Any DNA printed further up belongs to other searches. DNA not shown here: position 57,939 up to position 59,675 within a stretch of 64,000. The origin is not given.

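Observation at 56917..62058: Cytoplasmic reductive-dehalogenase-like gene translationally coupled to a TRZ/ATZ-type amidohydrolase behind two MFS transporters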

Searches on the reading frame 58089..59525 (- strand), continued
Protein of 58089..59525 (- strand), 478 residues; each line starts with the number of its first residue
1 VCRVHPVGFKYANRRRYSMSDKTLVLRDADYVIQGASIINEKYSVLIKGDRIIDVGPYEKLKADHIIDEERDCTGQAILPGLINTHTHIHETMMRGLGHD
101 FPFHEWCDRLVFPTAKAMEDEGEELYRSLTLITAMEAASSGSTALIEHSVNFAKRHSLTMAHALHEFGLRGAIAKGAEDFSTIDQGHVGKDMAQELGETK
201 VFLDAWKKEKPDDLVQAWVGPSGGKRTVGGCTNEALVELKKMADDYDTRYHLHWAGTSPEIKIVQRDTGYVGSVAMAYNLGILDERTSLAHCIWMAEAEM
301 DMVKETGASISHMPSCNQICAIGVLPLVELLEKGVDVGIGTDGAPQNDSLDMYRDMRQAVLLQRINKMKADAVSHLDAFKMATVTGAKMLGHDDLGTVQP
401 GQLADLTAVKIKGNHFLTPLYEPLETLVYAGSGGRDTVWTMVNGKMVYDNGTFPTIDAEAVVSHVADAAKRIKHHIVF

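Call 37: find_encoding_contigs(protein=P0142, flank=6000, max_places=2)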
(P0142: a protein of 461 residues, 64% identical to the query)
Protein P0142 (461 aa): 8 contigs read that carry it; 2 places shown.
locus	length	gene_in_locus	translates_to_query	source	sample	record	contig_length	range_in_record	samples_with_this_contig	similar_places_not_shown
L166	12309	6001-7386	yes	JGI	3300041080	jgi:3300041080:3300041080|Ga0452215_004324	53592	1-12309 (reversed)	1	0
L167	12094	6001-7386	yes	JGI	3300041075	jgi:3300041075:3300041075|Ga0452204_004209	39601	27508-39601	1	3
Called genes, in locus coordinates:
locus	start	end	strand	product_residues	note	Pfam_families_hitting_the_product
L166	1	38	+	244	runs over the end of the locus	PF01325:Fe_dep_repress, PF01047:MarR (weak), PF13412:HTH_24 (weak), PF02742:Fe_dep_repr_C, PF04023:FeoA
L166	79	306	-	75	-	PF01037:AsnC_trans_reg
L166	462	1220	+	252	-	PF01048:PNP_UDP_1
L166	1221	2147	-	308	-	PF02653:BPD_transp_2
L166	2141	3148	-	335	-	PF02653:BPD_transp_2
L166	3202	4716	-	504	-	PF00005:ABC_tran, PF13304:AAA_21 (faint), PF00005:ABC_tran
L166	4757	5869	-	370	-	PF02608:Bmp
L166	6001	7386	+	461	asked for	PF01979:Amidohydro_1, PF07969:Amidohydro_3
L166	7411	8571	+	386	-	PF13486:Dehalogenase, PF13484:Fer4_16 (weak)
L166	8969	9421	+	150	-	PF13328:HD_4, PF01966:HD (weak)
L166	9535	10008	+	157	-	PF12867:DinB_2 (weak)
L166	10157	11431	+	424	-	-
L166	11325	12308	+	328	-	?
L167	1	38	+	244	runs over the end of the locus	PF01325:Fe_dep_repress, PF01047:MarR (weak), PF13412:HTH_24 (weak), PF02742:Fe_dep_repr_C, PF04023:FeoA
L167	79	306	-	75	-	PF01037:AsnC_trans_reg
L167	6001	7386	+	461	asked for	PF01979:Amidohydro_1, PF07969:Amidohydro_3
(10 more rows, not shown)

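Call 38: find_encoding_contigs(protein=P0183, flank=6000, max_places=2)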
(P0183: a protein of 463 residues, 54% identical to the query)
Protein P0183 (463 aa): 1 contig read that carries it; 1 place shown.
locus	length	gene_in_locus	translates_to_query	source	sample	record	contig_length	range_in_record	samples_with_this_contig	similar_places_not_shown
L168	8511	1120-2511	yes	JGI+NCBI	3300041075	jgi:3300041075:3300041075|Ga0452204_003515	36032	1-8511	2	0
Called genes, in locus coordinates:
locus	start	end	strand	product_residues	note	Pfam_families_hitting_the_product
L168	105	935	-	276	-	PF00561:Abhydrolase_1, PF12146:Hydrolase_4, PF12697:Abhydrolase_6 (weak)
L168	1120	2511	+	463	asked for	PF01979:Amidohydro_1, PF07969:Amidohydro_3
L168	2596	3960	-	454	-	PF05369:MtmB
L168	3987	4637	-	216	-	PF02607:B12-binding_2, PF02310:B12-binding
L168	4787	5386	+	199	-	-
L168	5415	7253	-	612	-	PF17650:RACo_linker, PF17651:Raco_middle, PF14574:RACo_C_ter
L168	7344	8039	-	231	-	PF02607:B12-binding_2, PF02310:B12-binding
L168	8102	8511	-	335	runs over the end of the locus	PF01208:URO-D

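Call 39: find_encoding_contigs(protein=P0136, flank=6000, max_places=2)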
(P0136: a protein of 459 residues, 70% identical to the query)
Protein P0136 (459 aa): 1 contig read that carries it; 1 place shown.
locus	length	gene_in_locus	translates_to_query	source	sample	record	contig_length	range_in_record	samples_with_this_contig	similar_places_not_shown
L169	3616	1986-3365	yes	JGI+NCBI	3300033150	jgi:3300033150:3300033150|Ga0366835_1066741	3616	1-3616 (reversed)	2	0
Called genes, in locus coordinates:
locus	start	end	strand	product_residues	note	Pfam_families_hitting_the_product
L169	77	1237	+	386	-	PF07690:MFS_1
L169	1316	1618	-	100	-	PF20116:DUF6506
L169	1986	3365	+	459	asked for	PF01979:Amidohydro_1, PF07969:Amidohydro_3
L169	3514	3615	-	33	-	?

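Call 40: find_encoding_contigs(protein=P0156, flank=6000, max_places=2)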
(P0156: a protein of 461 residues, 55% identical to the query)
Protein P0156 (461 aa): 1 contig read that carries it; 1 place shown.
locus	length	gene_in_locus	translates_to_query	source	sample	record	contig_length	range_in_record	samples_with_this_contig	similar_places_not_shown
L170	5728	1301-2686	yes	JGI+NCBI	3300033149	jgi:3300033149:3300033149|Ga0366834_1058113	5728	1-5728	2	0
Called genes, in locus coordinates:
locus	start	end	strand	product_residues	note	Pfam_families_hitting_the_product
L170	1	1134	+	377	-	?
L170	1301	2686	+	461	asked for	PF01979:Amidohydro_1, PF07969:Amidohydro_3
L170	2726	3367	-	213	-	PF01381:HTH_3, PF13560:HTH_31 (faint), PF07883:Cupin_2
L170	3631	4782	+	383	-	PF13433:Peripla_BP_5, PF13458:Peripla_BP_6, PF01094:ANF_receptor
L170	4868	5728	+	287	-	?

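Call 42: find_encoding_contigs(protein=P0143, flank=6000, max_places=2)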
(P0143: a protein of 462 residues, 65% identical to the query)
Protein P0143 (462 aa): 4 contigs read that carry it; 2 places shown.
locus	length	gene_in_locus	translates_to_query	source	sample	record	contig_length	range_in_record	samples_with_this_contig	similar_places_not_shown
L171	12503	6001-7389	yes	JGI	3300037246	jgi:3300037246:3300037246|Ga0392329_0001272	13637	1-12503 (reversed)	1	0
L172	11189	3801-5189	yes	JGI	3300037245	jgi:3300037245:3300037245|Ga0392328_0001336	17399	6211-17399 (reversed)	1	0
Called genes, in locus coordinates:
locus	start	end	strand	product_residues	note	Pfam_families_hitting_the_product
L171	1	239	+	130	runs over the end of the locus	PF07883:Cupin_2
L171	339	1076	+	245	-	PF01048:PNP_UDP_1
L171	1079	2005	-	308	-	PF02653:BPD_transp_2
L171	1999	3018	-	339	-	PF02653:BPD_transp_2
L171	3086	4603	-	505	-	PF00005:ABC_tran, PF13304:AAA_21 (faint), PF00005:ABC_tran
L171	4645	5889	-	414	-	PF02608:Bmp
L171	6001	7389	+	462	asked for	PF01979:Amidohydro_1, PF07969:Amidohydro_3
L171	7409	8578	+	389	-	PF13486:Dehalogenase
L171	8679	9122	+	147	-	PF13328:HD_4, PF01966:HD (faint)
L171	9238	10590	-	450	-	PF00144:Beta-lactamase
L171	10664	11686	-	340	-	PF00296:Bac_luciferase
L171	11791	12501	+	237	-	?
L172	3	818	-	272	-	?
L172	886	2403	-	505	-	PF00005:ABC_tran, PF13304:AAA_21 (faint), PF00005:ABC_tran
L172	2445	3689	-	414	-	PF02608:Bmp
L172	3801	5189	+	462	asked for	PF01979:Amidohydro_1, PF07969:Amidohydro_3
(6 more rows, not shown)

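Call 43: find_encoding_contigs(protein=P0153, flank=6000, max_places=2)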
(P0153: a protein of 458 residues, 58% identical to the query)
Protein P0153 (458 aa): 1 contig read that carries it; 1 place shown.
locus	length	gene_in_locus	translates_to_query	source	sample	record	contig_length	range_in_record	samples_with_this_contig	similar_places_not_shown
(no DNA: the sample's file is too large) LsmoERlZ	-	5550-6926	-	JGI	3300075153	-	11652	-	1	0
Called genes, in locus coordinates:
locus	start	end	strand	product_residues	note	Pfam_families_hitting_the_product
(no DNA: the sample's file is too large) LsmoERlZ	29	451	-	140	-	-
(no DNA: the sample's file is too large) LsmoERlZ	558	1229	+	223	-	PF10543:ORF6N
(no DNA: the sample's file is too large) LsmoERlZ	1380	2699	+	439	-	PF01547:SBP_bac_1, PF13416:SBP_bac_8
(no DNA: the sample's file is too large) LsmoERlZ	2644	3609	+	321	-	PF00528:BPD_transp_1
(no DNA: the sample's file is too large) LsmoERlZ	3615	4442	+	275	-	PF00528:BPD_transp_1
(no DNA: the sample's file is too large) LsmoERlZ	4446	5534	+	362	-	PF00005:ABC_tran, PF13304:AAA_21 (faint), PF17912:OB_MalK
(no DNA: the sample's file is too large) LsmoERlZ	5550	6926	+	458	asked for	PF01979:Amidohydro_1, PF07969:Amidohydro_3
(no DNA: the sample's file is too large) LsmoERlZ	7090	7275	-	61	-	-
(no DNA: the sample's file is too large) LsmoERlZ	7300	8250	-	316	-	-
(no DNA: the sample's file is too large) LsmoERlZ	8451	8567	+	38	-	-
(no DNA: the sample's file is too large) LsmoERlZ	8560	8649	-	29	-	-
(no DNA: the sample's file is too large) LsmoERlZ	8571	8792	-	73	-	-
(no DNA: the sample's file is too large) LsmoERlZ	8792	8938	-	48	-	-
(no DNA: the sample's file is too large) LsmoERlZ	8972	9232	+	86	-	PF06348:DUF1059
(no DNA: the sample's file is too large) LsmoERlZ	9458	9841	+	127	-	-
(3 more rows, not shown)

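Call 44: find_encoding_contigs(protein=P0178, flank=6000, max_places=2)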
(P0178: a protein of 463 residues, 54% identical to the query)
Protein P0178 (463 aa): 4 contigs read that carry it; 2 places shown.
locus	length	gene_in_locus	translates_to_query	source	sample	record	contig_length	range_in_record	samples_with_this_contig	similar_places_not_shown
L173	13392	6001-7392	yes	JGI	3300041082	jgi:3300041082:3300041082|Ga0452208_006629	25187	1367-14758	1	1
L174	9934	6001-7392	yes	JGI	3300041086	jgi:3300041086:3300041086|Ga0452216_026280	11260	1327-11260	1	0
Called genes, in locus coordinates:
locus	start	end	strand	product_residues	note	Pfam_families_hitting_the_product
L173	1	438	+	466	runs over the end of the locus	PF07969:Amidohydro_3 (weak), PF01979:Amidohydro_1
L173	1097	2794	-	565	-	PF08439:Peptidase_M3_N, PF01432:Peptidase_M3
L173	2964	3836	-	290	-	PF02775:TPP_enzyme_C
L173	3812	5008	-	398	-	PF01855:POR_N, PF17147:PFOR_II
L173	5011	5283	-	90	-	PF12797:Fer4_2 (weak), PF00037:Fer4 (weak), PF12837:Fer4_6 (weak), PF13237:Fer4_10, PF14697:Fer4_21, PF12838:Fer4_7, PF13187:Fer4_9 (weak), PF00037:Fer4, +6 more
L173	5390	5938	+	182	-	PF01558:POR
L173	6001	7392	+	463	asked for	PF01979:Amidohydro_1, PF07969:Amidohydro_3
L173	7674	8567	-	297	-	PF02737:3HCDH_N, PF03721:UDPG_MGDP_dh_N (faint), PF00725:3HCDH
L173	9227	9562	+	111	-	PF03313:SDH_alpha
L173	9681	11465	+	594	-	PF01979:Amidohydro_1 (faint), PF07969:Amidohydro_3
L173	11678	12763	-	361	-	PF05763:DUF835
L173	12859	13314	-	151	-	PF09419:PGP_phosphatase (weak), PF13419:HAD_2, PF00702:Hydrolase, PF13242:Hydrolase_like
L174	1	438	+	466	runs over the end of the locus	PF07969:Amidohydro_3 (weak), PF01979:Amidohydro_1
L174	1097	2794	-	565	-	PF08439:Peptidase_M3_N, PF01432:Peptidase_M3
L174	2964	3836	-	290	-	PF02775:TPP_enzyme_C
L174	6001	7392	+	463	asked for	PF01979:Amidohydro_1, PF07969:Amidohydro_3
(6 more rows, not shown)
